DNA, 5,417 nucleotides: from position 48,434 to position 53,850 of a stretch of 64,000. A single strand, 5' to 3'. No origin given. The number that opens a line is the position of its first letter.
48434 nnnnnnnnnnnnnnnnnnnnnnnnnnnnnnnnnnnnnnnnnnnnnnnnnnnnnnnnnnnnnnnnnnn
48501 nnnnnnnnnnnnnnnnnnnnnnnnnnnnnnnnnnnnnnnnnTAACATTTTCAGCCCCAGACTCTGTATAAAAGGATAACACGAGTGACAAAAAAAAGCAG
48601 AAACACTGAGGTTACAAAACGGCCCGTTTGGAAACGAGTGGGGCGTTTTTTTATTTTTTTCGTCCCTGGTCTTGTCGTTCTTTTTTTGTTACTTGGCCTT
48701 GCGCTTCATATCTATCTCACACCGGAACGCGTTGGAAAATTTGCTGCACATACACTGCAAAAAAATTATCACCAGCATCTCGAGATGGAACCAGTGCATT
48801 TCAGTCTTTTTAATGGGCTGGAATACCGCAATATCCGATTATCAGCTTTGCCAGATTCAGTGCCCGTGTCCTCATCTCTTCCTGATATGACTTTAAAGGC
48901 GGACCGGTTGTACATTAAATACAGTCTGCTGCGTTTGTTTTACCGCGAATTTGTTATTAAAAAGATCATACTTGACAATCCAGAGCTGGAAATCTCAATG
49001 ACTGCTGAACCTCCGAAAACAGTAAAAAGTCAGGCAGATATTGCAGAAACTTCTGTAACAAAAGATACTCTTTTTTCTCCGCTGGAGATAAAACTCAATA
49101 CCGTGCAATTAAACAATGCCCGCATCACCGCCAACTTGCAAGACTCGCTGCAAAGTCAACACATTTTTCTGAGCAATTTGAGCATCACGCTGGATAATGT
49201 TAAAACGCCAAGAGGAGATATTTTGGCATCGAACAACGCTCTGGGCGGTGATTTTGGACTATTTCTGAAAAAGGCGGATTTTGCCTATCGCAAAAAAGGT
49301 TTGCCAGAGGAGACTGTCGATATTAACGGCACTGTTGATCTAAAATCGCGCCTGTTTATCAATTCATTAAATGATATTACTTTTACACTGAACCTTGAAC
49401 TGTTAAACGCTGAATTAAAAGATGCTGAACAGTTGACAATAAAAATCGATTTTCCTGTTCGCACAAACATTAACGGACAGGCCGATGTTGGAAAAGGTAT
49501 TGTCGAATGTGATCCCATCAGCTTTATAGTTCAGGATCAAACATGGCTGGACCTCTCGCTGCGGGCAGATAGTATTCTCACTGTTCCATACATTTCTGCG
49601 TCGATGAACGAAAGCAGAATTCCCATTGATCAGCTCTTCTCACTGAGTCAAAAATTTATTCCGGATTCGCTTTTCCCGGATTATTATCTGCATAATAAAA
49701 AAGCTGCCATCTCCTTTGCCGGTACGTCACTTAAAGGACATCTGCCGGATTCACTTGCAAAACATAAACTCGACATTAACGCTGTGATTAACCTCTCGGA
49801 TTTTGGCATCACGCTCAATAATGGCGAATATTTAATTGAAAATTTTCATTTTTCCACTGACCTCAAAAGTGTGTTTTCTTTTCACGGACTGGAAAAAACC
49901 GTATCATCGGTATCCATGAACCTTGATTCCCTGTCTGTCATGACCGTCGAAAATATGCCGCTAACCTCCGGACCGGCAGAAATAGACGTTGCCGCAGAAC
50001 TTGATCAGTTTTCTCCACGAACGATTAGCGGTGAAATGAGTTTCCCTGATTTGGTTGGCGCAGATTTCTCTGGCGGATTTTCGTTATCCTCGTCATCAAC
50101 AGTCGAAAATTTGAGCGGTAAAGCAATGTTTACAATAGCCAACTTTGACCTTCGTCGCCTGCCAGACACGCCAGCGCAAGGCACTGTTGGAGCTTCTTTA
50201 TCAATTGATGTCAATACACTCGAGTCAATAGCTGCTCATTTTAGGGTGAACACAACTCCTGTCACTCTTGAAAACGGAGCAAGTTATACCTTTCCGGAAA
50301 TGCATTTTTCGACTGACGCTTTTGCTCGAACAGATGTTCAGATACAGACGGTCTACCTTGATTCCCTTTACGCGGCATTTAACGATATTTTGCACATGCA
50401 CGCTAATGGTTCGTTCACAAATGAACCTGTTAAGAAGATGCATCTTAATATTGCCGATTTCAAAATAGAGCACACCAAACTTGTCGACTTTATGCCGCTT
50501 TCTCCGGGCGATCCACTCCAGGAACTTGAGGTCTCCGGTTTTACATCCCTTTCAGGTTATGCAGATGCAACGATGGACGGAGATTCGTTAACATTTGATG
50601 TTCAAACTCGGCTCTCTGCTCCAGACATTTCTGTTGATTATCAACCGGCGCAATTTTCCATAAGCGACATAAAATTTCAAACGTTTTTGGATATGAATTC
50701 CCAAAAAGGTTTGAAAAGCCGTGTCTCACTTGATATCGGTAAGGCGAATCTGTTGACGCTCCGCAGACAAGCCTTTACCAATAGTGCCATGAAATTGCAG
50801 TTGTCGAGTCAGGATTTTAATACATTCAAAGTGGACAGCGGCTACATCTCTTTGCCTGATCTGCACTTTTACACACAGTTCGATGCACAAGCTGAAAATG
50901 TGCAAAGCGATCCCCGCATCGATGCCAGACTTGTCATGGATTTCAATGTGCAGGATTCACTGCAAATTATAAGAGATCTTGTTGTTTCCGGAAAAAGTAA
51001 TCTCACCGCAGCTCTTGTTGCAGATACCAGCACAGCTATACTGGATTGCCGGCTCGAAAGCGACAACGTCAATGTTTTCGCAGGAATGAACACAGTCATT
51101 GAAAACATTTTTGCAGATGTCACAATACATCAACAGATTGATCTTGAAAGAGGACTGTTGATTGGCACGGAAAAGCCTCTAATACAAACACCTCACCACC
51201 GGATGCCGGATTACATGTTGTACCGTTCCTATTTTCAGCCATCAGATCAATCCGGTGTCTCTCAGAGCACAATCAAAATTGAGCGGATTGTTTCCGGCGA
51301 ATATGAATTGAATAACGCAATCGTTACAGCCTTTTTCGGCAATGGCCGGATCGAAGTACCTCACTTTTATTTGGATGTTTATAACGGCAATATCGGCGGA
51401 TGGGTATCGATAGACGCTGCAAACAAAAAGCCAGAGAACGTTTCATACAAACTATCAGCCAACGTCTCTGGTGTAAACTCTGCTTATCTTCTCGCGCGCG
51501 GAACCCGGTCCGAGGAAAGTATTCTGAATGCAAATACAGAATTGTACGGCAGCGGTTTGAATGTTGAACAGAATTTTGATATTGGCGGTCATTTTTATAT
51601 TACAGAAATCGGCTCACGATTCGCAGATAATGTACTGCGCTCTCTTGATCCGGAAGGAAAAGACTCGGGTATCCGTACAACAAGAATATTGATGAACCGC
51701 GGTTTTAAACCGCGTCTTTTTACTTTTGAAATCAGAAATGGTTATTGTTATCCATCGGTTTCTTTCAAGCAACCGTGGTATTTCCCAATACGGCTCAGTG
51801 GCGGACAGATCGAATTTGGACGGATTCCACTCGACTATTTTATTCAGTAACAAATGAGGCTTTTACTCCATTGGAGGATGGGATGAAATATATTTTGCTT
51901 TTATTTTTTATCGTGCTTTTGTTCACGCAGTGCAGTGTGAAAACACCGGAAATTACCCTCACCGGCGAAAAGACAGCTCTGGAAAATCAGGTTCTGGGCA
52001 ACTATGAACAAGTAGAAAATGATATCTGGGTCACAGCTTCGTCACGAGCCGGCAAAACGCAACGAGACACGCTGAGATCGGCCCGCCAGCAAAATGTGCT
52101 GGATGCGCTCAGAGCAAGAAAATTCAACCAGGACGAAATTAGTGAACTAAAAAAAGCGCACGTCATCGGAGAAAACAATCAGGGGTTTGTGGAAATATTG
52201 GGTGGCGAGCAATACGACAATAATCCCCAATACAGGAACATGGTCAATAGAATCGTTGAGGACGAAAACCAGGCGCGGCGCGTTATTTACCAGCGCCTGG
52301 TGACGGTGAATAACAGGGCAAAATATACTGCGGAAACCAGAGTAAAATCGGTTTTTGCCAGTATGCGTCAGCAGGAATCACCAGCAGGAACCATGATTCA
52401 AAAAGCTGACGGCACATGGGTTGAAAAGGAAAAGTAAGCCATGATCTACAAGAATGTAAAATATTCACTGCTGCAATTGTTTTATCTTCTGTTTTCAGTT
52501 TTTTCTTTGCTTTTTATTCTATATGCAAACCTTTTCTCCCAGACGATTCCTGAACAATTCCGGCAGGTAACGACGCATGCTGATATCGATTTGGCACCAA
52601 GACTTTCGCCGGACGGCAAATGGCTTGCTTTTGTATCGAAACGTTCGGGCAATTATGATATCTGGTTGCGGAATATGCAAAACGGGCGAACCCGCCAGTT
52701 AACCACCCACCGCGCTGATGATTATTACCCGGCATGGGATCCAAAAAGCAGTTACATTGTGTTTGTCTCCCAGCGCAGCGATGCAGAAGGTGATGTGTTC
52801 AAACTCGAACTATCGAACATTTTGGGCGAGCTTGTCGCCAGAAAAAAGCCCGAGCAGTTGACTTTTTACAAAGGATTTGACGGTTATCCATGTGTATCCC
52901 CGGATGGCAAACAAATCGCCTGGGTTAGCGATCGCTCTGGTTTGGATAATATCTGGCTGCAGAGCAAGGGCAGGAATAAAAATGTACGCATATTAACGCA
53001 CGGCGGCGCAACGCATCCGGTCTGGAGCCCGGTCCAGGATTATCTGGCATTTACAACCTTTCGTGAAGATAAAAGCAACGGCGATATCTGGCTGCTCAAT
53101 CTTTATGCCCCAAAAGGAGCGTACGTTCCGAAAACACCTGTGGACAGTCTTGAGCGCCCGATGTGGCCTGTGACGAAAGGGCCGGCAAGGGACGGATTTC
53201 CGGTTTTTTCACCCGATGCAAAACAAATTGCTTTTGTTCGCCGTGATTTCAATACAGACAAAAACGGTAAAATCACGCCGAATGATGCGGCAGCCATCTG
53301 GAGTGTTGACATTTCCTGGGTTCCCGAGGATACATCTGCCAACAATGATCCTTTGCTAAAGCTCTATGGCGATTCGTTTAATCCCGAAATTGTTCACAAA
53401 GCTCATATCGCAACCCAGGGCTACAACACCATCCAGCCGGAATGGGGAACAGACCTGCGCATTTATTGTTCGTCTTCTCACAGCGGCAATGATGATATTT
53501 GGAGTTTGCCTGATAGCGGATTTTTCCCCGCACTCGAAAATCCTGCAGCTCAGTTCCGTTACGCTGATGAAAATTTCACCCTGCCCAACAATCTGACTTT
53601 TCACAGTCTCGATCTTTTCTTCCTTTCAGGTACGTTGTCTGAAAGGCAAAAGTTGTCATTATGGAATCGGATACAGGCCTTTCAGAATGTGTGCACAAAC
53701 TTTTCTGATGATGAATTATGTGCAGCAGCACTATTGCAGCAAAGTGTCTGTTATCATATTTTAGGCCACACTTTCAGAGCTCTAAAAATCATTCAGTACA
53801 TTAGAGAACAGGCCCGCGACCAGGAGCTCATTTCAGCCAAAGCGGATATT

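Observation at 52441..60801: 2786-aa envelope-associated giant: TolB-like beta-propeller + more than 1500 aa of TPRs + two CHAT-like (caspase-family) domains, co-transcribed with the YdbH/YdbL-like pair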

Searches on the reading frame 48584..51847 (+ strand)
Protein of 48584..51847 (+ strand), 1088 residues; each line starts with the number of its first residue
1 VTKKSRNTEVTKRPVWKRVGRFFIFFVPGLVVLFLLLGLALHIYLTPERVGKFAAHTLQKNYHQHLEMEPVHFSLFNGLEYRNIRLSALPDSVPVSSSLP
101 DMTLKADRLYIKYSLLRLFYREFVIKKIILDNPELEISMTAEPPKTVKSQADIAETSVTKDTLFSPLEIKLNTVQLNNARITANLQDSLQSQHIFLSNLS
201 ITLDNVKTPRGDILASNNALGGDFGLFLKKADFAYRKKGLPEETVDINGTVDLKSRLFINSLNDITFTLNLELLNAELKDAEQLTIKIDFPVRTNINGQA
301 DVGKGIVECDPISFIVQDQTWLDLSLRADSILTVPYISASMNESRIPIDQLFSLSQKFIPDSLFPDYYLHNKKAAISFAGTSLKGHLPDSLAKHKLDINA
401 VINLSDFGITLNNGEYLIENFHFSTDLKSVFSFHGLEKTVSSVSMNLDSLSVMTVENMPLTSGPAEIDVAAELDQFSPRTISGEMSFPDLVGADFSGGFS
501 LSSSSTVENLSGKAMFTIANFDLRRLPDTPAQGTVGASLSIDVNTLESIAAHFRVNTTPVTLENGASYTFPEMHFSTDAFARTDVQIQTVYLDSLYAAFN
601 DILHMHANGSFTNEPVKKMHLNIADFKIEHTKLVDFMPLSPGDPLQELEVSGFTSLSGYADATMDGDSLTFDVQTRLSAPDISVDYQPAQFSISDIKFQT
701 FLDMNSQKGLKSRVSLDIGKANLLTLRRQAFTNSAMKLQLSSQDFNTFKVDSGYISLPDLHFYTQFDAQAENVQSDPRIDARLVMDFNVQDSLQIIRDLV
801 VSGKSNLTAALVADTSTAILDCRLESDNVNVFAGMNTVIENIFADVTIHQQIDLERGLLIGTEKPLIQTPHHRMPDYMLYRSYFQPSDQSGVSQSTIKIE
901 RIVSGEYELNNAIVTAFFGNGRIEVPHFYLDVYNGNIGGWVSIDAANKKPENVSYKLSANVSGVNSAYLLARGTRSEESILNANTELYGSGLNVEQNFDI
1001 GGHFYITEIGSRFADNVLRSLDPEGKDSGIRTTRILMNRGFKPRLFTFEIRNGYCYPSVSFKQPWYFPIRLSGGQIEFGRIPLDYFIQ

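Call 9: search_protein_families(library=pfam, proteins=[window:48584-51847:+], max_evalue=0.01)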
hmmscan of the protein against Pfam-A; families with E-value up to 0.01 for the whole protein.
window:48584-51847:+ (1088 aa): 1 family
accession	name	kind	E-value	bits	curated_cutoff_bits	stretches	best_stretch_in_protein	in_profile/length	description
PF05359.17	DUF748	-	2.1e-11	43.1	50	1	6-210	6-191/1037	Domain of Unknown Function (DUF748)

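Call 59: search_protein_families(library=padloc, proteins=[window:48584-51847:+], max_evalue=0.01)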
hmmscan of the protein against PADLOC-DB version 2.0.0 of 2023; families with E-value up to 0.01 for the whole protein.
window:48584-51847:+ (1088 aa): 0 families

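Call 60: search_protein_families(library=ncbifam, proteins=[window:48584-51847:+], max_evalue=0.1)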
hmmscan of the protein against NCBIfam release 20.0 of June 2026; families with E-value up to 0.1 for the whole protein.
window:48584-51847:+ (1088 aa): 1 family
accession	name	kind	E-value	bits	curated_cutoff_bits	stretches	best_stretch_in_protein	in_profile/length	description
NF047952.2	ATportTamB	equivalog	0.00081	17.3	825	1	31-190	6-151/1240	autotransporter assembly complex protein TamB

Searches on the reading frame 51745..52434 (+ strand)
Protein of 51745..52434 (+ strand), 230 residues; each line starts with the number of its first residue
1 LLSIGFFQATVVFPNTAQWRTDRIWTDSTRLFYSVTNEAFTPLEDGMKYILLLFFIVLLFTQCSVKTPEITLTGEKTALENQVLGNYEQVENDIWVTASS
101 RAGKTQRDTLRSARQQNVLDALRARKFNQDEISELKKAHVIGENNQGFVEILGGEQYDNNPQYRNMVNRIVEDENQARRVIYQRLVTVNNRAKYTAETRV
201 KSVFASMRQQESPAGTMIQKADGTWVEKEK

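Call 9: search_protein_families(library=pfam, proteins=[window:51745-52434:+], max_evalue=0.01)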
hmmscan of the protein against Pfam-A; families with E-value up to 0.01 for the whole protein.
window:51745-52434:+ (230 aa): 1 family
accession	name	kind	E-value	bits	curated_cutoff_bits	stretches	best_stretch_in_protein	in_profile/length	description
PF07027.17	DUF1318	-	1.2e-10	42.2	27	1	130-228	6-92/92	Protein of unknown function (DUF1318)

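Call 59: search_protein_families(library=padloc, proteins=[window:51883-52434:+], max_evalue=0.01)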
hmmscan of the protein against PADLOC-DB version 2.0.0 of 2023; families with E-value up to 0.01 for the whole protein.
window:51883-52434:+ (184 aa): 0 families

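Call 60: search_protein_families(library=ncbifam, proteins=[window:51883-52434:+], max_evalue=0.1)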
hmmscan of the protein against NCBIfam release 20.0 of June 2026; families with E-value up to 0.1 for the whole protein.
window:51883-52434:+ (184 aa): 1 family
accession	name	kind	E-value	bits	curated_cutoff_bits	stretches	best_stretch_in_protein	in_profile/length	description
NF052634.1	Riean_0653_fam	subfamily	0.027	15.4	57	1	1-32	1-39/176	Riean_0653 family protein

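Call 61: search_solved_structures(query=window:51883-52434:+, max_evalue=1, show_alignments=2)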
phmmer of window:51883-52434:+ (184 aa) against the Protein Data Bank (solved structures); distinct sequences matched with E-value up to 1: 1.
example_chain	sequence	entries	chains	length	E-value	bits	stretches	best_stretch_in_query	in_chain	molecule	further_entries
3m9w_A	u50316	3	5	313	0.71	13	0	72-125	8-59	D-xylose-binding periplasmic protein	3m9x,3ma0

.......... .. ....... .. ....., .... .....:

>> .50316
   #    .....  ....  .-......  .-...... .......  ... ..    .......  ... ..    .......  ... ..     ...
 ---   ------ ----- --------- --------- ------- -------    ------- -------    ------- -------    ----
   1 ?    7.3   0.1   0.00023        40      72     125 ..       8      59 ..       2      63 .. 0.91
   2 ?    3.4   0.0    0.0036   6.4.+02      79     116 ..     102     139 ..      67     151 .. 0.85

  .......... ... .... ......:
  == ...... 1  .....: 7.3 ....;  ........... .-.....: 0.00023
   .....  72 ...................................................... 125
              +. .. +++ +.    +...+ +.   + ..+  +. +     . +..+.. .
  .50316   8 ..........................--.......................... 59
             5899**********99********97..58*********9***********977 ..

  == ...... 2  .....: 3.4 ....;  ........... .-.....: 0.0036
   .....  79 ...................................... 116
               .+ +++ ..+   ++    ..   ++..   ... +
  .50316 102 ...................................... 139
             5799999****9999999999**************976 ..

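Call 81: find_homologous_proteins(query=window:51883-52434:+, max_evalue=0.00001)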
Query window:51883-52434:+ (184 aa): 27 proteins with E <= 0.00001 among 80 candidates.
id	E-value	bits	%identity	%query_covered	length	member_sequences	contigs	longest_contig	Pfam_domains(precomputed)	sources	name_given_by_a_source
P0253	4.0e-114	396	100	100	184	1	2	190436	PF07027.18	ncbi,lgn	-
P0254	2.1e-88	312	77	100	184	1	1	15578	PF07027.18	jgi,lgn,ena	-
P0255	1.7e-49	186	51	96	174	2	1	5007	PF07027.18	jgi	-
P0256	1.9e-49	186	52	92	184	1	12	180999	PF07027.18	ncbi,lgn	-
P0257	3.3e-46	175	46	92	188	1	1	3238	PF07027.18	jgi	-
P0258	5.3e-46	175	44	97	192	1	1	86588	PF07027.18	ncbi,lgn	-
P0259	1.6e-45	173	44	99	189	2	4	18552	PF07027.18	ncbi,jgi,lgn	-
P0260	1.8e-44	170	49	91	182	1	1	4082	PF07027.18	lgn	-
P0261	3.8e-44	168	47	97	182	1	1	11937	PF07027.18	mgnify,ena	mgnify:CR=1 FL=1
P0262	1.3e-43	167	47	97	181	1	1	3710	PF07027.18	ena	-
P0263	1.3e-42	163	46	93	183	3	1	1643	PF07027.18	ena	-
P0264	1.2e-41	160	44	100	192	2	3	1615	PF07027.18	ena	-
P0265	1.7e-41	160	45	94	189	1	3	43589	PF07027.18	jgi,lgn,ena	-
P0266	3.6e-41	159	45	99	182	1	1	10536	PF07027.18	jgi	-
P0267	1.1e-40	157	47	93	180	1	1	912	PF07027.18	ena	-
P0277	1.2e-22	99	33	99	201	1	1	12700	PF07027.18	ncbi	ncbi:MAG: YdbL family protein [Magnetococcus sp. YQC-5]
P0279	6.7e-21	93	32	97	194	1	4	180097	PF07027.18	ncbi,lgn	-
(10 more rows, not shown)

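Call 82: find_encoding_contigs(protein=P0277, flank=10000, max_places=1)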
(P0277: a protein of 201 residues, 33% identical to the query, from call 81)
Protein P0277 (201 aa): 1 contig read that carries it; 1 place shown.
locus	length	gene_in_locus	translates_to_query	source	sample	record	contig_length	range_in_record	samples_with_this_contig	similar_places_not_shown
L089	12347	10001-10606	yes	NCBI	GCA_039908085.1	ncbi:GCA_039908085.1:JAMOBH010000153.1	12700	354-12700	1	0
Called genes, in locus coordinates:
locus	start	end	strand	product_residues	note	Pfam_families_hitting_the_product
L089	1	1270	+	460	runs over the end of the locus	PF14821:Thr_synth_N, PF00291:PALP, PF24857:THR4_C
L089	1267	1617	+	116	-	PF07238:PilZ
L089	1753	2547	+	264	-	PF13511:DUF4124 (weak), PF01464:SLT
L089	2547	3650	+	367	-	-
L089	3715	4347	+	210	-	-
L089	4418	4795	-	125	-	PF07798:CCDC90-like (faint)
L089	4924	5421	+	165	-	PF06347:SH3_4 (weak), PF08239:SH3_3 (weak)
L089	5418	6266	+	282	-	PF01435:Peptidase_M48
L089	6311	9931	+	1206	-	-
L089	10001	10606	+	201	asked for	PF07027:DUF1318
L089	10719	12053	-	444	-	-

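Call 83: find_encoding_contigs(protein=P0279, flank=10000, max_places=1)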
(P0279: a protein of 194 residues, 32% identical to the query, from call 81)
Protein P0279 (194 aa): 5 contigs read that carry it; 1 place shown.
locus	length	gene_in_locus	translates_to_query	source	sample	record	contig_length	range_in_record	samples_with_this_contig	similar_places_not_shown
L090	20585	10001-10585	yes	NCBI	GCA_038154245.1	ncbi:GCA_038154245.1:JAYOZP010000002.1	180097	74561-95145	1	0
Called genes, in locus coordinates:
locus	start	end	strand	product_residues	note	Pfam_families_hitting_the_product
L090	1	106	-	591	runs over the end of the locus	PF00657:Lipase_GDSL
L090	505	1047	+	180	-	PF10936:DUF2617 (weak)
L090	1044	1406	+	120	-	PF00226:DnaJ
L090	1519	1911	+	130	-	PF10722:YbjN, PF22550:CesT_Tir_1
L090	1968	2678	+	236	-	PF04012:PspA_IM30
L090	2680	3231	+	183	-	PF13785:DUF4178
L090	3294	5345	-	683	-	PF08357:SEFIR, PF13676:TIR_2, PF17874:TPR_MalT, PF13424:TPR_12, PF13424:TPR_12, PF13374:TPR_10, PF13424:TPR_12, PF24885:TPR_NPHP3, +16 more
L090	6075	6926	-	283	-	PF13495:Phage_int_SAM_4, PF02899:Phage_int_SAM_1 (faint), PF00589:Phage_integrase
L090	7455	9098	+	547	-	PF00664:ABC_membrane, PF00005:ABC_tran, PF02463:SMC_N (faint)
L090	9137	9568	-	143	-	PF12844:HTH_19, PF13560:HTH_31, PF01381:HTH_3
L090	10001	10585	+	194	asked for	PF07027:DUF1318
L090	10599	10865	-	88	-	-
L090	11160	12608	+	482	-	-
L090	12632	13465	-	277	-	PF08668:HDOD, PF01966:HD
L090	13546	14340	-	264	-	PF01435:Peptidase_M48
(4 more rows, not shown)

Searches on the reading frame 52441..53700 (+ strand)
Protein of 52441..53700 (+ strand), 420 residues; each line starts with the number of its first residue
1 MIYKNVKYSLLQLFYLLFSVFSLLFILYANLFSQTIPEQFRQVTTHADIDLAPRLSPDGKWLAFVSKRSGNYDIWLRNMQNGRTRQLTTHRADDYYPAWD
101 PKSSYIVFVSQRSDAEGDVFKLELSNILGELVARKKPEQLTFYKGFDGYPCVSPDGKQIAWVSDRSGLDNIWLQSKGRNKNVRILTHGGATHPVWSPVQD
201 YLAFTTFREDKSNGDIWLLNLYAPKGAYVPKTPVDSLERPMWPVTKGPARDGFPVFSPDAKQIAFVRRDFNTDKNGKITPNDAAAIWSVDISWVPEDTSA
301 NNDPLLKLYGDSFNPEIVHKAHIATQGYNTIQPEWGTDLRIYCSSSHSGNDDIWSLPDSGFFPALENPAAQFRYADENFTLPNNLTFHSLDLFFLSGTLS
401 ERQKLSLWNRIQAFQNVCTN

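Call 6: search_protein_families(library=pfam, proteins=[window:52441-53700:+], max_evalue=0.1)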
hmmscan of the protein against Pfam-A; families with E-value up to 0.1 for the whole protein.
window:52441-53700:+ (420 aa): 3 families
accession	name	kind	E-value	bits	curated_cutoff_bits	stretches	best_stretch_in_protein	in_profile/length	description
PF07676.18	PD40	-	2.5e-38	129.7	20.9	4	41-75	2-37/38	WD40-like Beta Propeller Repeat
PF00930.27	DPPIV_N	-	1.1e-09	38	22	2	39-90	34-81/354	Dipeptidyl peptidase IV (DPP IV) N-terminal region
PF25174.1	Beta-prop_THOC3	-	0.0075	15.7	305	0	54-108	95-146/272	THOC3 beta-propeller domain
